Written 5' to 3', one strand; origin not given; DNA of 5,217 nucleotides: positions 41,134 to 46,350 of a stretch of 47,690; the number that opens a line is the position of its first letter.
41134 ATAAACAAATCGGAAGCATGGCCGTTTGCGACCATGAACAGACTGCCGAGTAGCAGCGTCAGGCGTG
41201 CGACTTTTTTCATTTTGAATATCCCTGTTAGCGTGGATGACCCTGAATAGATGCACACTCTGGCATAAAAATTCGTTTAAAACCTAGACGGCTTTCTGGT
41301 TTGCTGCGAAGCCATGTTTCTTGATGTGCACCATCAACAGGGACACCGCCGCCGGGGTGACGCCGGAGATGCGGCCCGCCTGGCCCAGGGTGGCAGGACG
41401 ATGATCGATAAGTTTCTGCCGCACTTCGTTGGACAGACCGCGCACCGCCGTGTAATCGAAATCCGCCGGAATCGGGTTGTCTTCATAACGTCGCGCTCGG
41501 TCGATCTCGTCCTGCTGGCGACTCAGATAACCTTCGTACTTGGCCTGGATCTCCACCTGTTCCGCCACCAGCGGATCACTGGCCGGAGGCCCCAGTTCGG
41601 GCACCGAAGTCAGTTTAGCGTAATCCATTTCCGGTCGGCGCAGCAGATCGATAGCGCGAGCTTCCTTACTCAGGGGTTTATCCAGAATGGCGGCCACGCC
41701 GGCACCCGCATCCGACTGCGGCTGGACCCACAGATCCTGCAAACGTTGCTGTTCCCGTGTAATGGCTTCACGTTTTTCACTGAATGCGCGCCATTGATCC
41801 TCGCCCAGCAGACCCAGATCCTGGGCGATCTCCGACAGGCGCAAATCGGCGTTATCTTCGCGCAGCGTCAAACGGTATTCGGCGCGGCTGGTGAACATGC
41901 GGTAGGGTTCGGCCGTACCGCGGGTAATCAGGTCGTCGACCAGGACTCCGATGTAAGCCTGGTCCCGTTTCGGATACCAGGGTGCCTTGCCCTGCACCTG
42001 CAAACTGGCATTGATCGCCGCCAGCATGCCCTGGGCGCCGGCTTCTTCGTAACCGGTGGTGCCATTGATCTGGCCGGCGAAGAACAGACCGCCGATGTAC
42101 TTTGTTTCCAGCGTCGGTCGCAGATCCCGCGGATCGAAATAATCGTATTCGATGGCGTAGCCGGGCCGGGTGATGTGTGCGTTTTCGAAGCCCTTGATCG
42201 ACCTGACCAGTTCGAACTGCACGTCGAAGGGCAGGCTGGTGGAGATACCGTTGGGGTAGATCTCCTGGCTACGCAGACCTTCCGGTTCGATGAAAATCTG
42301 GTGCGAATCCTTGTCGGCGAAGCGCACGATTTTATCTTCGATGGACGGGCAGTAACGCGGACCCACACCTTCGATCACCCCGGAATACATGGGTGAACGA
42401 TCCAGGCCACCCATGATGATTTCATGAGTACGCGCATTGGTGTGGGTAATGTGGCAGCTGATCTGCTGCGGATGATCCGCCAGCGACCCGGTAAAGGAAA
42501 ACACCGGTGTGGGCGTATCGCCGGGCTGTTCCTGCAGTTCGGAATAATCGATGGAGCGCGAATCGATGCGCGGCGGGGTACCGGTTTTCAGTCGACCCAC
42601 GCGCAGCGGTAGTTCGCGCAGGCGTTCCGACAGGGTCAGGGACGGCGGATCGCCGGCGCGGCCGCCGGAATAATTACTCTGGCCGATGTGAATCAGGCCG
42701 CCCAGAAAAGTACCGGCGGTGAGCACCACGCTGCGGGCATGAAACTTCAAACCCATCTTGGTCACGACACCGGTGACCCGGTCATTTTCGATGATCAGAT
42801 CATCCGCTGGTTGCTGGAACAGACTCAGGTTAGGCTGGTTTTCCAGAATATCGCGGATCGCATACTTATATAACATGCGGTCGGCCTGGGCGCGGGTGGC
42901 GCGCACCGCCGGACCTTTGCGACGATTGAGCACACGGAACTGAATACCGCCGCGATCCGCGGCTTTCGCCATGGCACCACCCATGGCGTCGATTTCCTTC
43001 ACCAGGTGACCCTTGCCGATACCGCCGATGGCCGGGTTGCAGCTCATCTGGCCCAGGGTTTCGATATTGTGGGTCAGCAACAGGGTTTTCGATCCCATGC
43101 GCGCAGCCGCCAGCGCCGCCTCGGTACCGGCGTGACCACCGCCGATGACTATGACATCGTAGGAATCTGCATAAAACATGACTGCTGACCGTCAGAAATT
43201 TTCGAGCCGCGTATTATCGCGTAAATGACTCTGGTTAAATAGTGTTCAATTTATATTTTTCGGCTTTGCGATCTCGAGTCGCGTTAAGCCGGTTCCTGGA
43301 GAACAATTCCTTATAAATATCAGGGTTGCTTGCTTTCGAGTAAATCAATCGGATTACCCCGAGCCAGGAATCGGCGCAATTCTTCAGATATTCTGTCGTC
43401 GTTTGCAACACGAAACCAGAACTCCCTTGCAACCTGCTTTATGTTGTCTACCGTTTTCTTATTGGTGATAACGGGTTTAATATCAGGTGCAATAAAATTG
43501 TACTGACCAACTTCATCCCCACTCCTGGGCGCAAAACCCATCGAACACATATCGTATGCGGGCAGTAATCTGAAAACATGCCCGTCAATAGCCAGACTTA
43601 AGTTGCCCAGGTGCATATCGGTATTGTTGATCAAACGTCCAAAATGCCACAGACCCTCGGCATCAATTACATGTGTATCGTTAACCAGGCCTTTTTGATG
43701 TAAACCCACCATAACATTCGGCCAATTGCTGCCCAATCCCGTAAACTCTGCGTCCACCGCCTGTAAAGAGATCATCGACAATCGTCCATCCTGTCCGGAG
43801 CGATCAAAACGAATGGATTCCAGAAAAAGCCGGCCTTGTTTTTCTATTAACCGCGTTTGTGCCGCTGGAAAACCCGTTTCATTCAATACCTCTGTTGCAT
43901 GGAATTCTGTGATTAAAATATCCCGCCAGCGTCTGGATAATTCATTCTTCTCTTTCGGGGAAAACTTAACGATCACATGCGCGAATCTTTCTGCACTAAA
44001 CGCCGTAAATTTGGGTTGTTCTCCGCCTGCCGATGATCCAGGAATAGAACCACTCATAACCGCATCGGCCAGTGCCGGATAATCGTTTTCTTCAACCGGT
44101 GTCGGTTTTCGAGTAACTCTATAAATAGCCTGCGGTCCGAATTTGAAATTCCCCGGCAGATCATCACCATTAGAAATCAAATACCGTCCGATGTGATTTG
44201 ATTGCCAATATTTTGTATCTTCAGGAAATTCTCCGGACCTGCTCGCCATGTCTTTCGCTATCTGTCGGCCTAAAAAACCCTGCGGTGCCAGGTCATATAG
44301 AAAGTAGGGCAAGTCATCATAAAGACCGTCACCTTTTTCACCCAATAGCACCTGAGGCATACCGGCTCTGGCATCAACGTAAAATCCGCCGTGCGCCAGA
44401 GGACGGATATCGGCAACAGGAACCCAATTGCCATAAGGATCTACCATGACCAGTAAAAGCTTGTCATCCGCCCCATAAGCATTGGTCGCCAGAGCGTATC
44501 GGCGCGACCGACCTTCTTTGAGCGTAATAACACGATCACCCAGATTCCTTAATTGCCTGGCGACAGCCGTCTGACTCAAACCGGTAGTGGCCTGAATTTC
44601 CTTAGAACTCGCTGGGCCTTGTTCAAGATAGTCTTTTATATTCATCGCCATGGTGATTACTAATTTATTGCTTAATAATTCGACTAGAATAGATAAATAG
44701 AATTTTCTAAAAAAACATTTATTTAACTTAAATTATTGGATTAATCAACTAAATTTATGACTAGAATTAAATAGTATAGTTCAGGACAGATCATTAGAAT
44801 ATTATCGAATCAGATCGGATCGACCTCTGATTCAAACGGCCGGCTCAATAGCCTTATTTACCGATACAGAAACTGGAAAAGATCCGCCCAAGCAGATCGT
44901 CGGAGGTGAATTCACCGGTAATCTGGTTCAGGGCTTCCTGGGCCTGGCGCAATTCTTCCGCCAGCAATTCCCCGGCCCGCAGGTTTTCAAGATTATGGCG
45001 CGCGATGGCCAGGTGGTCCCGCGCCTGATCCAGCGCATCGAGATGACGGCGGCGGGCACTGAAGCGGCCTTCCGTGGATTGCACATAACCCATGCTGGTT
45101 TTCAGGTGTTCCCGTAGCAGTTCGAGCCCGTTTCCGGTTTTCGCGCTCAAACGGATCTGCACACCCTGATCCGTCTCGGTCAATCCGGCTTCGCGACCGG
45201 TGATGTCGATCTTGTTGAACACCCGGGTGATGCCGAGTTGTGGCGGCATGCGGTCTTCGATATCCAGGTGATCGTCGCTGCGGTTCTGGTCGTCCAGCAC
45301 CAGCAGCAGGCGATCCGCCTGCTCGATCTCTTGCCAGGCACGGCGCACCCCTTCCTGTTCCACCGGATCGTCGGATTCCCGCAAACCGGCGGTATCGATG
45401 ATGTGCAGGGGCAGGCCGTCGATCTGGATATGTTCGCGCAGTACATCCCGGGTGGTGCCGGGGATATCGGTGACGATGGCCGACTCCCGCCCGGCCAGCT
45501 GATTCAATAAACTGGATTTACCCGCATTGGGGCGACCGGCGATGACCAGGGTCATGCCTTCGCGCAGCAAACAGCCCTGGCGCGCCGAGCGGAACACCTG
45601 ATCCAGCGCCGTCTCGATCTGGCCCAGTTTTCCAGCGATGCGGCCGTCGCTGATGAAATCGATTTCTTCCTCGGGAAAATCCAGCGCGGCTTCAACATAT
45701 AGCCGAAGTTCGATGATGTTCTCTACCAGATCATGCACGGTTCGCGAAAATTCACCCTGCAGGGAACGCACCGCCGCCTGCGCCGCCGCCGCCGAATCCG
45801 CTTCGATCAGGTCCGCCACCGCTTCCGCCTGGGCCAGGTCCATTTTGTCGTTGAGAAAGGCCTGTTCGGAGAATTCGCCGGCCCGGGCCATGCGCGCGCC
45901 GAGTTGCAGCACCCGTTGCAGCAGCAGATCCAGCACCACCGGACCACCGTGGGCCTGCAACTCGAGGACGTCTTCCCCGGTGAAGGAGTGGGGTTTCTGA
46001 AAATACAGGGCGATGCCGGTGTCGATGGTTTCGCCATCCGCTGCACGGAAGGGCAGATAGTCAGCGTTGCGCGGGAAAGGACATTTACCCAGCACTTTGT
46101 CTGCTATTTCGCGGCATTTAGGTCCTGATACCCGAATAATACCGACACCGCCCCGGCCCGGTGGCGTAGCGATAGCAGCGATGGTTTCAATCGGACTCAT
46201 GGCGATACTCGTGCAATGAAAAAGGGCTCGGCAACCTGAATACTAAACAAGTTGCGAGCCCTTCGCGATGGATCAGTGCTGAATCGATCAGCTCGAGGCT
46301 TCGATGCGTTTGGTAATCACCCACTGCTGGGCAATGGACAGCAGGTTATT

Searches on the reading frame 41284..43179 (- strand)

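Call 77: search_protein_families(library=pfam, proteins=[window:41284-43179:-], max_evalue=1e-8)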
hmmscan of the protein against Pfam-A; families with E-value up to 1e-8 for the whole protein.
window:41284-43179:- (631 aa): 4 families
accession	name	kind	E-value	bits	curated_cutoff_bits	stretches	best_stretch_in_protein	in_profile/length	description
PF01134.28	GIDA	-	3.7e-172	573.2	22.1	1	8-398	1-390/391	Glucose inhibited division protein A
PF13932.14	SAM_GIDA_C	-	4.6e-25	87.6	27.1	1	561-616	2-57/57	tRNA modifying enzyme MnmG/GidA C-terminal helical bundle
PF21680.2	GIDA_C_1st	-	6.5e-25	88.2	24.7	1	460-556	1-96/96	tRNA modifying enzyme MnmG/GidA C-terminal helical domain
PF12831.13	FAD_oxidored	-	4.3e-11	43.2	27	1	8-178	1-165/416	FAD dependent oxidoreductase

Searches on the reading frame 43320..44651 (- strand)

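Call 77: search_protein_families(library=pfam, proteins=[window:43320-44651:-], max_evalue=1e-8)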
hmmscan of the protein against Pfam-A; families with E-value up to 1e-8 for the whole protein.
window:43320-44651:- (443 aa): 1 family
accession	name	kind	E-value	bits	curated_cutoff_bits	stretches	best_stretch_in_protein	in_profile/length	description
PF07804.18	HipA_C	-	4.8e-18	66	30.5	1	206-374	1-165/213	HipA-like C-terminal domain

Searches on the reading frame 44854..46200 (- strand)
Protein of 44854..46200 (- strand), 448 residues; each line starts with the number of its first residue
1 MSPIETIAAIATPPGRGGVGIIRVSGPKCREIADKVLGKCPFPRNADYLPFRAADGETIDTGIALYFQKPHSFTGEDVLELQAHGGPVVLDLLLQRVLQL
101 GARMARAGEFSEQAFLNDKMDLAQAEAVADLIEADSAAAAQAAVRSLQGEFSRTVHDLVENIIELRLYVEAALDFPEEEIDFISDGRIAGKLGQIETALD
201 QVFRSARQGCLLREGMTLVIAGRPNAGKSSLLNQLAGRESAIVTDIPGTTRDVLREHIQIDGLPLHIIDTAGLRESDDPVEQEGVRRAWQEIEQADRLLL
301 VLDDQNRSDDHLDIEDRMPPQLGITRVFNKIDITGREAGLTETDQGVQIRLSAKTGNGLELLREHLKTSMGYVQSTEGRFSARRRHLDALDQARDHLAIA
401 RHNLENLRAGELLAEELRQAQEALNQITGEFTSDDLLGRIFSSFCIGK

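Call 77: search_protein_families(library=pfam, proteins=[window:44854-46200:-], max_evalue=1e-8)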
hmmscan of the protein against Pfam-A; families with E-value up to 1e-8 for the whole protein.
window:44854-46200:- (448 aa): 3 families
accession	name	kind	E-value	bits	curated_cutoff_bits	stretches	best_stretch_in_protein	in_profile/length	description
PF12631.12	MnmE_helical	-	2.2e-60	204.9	40.1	1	122-445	1-211/211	MnmE helical domain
PF10396.14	TrmE_N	-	6.3e-39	133.2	29.8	1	6-119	1-117/117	GTP-binding protein TrmE N-terminus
PF01926.29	MMR_HSR1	-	8.8e-25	87.5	21.9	1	218-317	2-99/113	50S ribosome-binding GTPase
